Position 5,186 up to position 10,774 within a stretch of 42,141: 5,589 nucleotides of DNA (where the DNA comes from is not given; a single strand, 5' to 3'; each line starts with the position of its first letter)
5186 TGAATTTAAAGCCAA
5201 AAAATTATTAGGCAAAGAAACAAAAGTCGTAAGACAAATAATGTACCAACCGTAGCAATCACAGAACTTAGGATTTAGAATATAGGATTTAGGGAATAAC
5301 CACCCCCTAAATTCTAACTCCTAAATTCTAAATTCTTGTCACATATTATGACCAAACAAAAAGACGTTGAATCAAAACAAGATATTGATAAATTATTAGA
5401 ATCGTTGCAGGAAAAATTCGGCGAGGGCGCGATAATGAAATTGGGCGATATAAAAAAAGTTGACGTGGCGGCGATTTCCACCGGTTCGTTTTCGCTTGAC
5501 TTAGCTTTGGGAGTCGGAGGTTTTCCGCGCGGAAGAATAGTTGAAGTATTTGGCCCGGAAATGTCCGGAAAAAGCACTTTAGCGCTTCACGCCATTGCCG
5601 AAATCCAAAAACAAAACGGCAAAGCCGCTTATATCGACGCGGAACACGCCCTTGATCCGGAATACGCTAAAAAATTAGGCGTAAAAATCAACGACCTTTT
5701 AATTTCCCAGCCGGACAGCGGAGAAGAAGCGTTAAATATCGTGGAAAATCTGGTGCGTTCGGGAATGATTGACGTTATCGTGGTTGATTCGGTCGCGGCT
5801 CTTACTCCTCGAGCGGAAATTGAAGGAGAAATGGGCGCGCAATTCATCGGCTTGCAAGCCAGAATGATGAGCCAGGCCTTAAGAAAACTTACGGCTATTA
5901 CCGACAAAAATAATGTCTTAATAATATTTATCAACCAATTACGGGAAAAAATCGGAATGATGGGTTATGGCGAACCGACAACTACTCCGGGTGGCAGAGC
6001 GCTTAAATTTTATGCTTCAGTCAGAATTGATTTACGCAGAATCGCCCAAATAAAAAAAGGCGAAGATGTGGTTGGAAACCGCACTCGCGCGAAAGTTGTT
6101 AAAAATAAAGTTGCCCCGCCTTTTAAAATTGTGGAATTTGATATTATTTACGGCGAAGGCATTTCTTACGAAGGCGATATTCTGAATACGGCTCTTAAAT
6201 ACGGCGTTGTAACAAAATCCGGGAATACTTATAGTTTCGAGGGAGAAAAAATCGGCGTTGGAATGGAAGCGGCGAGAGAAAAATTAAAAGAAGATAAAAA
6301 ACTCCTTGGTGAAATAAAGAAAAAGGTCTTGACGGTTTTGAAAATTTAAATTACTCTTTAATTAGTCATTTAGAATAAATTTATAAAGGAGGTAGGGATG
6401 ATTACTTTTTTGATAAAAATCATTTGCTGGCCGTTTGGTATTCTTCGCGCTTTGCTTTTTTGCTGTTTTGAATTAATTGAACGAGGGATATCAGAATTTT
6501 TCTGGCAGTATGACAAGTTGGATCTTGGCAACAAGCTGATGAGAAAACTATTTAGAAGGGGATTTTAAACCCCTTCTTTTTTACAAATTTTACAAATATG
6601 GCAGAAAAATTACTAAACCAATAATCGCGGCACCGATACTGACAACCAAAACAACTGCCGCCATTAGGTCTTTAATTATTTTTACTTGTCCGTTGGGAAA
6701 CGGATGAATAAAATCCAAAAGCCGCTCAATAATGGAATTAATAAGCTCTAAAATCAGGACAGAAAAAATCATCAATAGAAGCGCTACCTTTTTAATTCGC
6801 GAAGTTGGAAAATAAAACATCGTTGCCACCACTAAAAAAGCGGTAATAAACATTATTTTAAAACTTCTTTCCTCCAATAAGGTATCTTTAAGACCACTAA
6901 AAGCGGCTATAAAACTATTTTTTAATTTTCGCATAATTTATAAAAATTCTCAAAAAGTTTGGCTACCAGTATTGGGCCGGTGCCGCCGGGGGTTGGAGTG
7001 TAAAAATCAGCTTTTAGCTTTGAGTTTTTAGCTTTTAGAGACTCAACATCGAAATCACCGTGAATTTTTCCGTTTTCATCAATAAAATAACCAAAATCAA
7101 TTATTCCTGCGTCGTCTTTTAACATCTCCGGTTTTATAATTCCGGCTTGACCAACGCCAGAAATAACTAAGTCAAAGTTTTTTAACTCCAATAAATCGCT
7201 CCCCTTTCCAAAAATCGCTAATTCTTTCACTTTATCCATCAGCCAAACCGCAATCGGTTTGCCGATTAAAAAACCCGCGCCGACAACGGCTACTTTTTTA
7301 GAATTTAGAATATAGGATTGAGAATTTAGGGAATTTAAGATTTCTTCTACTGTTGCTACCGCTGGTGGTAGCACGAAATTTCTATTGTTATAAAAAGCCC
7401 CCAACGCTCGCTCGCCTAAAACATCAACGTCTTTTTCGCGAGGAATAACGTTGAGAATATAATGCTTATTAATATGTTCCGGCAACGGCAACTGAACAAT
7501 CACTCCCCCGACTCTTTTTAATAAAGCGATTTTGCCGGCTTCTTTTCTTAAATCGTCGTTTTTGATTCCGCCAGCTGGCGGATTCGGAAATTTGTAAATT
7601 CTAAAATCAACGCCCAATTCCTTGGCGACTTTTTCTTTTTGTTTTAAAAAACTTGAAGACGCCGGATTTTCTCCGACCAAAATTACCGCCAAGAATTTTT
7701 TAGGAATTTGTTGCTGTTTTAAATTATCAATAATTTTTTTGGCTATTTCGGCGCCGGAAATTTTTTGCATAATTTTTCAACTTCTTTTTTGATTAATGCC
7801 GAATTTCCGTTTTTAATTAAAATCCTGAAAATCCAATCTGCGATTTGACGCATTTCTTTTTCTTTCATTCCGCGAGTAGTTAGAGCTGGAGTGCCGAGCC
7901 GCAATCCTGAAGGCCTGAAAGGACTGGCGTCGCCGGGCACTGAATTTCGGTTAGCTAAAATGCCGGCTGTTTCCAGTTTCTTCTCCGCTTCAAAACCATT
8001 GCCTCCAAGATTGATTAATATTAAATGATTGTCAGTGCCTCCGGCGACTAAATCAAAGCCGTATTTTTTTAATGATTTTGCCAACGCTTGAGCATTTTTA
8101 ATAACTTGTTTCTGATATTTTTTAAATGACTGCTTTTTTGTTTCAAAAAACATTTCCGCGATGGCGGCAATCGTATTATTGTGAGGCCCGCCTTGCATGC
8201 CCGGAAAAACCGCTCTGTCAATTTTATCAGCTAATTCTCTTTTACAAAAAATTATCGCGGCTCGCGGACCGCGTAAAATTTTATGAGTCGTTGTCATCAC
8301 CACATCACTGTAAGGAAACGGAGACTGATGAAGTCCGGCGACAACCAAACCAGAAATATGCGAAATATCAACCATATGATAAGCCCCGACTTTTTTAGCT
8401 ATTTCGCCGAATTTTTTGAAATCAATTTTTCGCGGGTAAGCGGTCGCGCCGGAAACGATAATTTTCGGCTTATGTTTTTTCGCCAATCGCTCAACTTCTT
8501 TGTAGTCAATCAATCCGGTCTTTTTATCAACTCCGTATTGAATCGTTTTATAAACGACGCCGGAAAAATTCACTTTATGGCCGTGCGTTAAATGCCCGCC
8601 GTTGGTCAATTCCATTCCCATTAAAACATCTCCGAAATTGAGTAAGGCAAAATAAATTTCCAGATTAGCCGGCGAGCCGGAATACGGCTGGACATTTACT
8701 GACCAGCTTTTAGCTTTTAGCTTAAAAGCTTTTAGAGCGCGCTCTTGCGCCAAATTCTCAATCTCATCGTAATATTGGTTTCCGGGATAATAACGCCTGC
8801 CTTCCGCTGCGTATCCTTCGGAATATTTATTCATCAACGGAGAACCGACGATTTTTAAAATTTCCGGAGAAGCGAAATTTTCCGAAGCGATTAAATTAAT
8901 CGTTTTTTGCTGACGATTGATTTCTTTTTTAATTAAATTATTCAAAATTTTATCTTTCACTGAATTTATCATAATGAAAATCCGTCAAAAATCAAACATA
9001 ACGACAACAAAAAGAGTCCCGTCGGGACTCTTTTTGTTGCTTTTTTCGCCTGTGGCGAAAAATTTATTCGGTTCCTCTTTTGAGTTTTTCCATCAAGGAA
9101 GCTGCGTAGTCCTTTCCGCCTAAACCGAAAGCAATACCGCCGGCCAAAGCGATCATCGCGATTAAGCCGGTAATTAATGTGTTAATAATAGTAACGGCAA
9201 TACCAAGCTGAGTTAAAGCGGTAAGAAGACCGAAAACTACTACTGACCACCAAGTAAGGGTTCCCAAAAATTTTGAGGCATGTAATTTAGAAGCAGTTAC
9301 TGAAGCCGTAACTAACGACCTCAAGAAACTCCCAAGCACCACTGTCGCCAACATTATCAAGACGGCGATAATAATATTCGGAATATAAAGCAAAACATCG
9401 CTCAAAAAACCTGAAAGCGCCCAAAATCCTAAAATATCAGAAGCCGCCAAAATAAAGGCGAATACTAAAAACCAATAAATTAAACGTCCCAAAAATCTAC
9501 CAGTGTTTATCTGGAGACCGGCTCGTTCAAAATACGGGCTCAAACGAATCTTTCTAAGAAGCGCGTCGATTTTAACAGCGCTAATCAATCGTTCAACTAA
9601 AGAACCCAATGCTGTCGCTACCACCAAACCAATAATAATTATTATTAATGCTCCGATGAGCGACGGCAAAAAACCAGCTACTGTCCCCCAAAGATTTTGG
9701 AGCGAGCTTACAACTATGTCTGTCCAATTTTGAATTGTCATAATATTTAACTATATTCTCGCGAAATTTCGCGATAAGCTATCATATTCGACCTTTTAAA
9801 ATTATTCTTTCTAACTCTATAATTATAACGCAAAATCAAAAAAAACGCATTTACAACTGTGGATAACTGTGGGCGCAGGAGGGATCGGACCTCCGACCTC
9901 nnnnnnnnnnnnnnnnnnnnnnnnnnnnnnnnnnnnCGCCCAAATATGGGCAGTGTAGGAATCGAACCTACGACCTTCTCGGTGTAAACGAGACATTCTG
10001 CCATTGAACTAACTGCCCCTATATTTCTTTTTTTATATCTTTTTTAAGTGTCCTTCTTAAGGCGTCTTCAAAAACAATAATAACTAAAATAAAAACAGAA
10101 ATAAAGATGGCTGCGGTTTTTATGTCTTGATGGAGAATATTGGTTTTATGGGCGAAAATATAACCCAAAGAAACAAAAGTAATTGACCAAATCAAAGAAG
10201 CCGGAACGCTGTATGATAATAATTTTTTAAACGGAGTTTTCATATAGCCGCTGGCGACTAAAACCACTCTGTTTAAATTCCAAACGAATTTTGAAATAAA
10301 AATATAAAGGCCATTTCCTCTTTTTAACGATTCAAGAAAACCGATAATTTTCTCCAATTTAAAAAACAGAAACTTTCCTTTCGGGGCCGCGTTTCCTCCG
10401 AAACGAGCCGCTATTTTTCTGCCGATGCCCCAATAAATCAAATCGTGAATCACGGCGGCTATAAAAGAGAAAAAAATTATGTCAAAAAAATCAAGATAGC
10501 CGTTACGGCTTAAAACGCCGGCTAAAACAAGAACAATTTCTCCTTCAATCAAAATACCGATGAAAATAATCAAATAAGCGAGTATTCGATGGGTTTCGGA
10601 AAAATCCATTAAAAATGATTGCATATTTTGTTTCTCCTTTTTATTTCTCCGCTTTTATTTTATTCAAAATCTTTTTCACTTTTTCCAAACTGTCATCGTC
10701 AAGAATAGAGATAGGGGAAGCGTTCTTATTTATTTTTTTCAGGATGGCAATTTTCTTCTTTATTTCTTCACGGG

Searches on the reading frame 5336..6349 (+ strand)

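Call 10: search_protein_families(library=pfam, proteins=[window:5336-6349:+], max_evalue=0.001)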
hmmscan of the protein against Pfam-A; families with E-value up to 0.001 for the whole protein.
window:5336-6349:+ (337 aa): 7 families
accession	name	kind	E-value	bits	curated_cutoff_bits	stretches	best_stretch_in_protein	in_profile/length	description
PF00154.27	RecA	-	1e-128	428.7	27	1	17-277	3-262/262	recA bacterial DNA recombination protein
PF08423.17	Rad51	-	3.6e-13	49.8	22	1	42-235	3-211/244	Rad51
PF21096.2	RecA_C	-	1.5e-12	47.9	27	1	280-333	1-54/57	RecA C-terminal domain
PF06745.19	ATPase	-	7.4e-06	25.9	26.6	1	49-105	3-59/231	KaiC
PF02283.22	CobU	-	7.2e-05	22.8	27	1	71-199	3-121/168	Cobinamide kinase / cobinamide phosphate guanyltransferase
PF01637.24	ATPase_2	-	0.00018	21.8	33.2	1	67-127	21-69/225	ATPase domain predominantly from Archaea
PF13479.12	AAA_24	-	0.00049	20.4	27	0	70-203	6-133/195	AAA domain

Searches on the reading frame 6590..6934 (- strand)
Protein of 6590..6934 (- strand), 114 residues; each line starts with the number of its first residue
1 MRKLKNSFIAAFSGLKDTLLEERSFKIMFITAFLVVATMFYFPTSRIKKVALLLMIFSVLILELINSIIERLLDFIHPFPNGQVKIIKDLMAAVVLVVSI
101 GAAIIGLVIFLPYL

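Call 10: search_protein_families(library=pfam, proteins=[window:6590-6934:-], max_evalue=0.001)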
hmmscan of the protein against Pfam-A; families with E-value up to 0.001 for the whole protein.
window:6590-6934:- (114 aa): 1 family
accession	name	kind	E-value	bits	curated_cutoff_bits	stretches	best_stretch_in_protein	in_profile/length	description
PF01219.24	DAGK_prokar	-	1.2e-25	89.7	22.3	1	11-110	3-102/102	Prokaryotic diacylglycerol kinase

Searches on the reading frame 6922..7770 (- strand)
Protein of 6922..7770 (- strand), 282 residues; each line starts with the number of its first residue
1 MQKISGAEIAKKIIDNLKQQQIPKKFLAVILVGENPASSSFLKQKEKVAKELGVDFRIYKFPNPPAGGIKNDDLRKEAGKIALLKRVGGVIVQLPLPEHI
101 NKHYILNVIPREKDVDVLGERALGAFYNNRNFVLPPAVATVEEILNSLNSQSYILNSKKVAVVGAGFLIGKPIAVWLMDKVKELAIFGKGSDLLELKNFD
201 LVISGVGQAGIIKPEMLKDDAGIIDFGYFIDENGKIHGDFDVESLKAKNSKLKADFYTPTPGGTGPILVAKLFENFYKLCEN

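Call 10: search_protein_families(library=pfam, proteins=[window:6922-7770:-], max_evalue=0.001)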
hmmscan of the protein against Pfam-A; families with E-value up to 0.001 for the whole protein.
window:6922-7770:- (282 aa): 2 families
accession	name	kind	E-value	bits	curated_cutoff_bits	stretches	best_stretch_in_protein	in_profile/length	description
PF02882.25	THF_DHG_CYH_C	-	3.1e-24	85.5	27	1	122-280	4-156/160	Tetrahydrofolate dehydrogenase/cyclohydrolase, NAD(P)-binding domain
PF00763.28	THF_DHG_CYH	-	1e-22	81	32.8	1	4-116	1-115/115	Tetrahydrofolate dehydrogenase/cyclohydrolase, catalytic domain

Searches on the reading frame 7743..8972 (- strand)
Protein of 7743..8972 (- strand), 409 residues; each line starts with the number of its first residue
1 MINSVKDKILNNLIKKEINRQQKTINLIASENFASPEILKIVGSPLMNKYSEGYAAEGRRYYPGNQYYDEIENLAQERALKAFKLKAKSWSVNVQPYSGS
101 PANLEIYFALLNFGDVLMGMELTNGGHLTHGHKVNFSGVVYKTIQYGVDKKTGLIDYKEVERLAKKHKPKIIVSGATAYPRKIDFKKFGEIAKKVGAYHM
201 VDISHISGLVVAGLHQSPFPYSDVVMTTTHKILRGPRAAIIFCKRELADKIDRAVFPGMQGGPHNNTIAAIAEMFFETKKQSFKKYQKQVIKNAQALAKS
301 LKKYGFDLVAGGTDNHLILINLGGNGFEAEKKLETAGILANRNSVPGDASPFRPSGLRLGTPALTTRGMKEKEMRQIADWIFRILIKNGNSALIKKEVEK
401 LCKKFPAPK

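Call 10: search_protein_families(library=pfam, proteins=[window:7743-8972:-], max_evalue=0.001)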
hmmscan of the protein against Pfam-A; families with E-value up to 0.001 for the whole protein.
window:7743-8972:- (409 aa): 2 families
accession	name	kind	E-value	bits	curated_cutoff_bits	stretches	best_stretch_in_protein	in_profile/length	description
PF00464.25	SHMT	-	2.3e-156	520.8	27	1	6-381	4-399/399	Serine hydroxymethyltransferase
PF00155.27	Aminotran_1_2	-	3e-05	23.8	19.7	1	56-370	32-355/361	Aminotransferase class I and II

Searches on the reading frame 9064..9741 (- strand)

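Call 10: search_protein_families(library=pfam, proteins=[window:9064-9741:-], max_evalue=0.001)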
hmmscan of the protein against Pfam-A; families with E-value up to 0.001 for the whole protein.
window:9064-9741:- (225 aa): 1 family
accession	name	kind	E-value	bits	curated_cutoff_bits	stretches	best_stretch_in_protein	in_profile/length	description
PF05552.17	MS_channel_1st_1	-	2e-19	69.6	22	2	13-60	2-49/50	Mechanosensitive ion channel, conserved TM helix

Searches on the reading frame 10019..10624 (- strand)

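Call 11: search_protein_families(library=pfam, proteins=[window:10019-10624:-], max_evalue=0.001)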
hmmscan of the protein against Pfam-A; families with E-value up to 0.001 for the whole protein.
window:10019-10624:- (201 aa): 1 family
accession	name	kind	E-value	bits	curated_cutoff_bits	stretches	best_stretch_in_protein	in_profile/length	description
PF09335.16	VTT_dom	-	1.6e-06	29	33.9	1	28-155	3-122/123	VTT domain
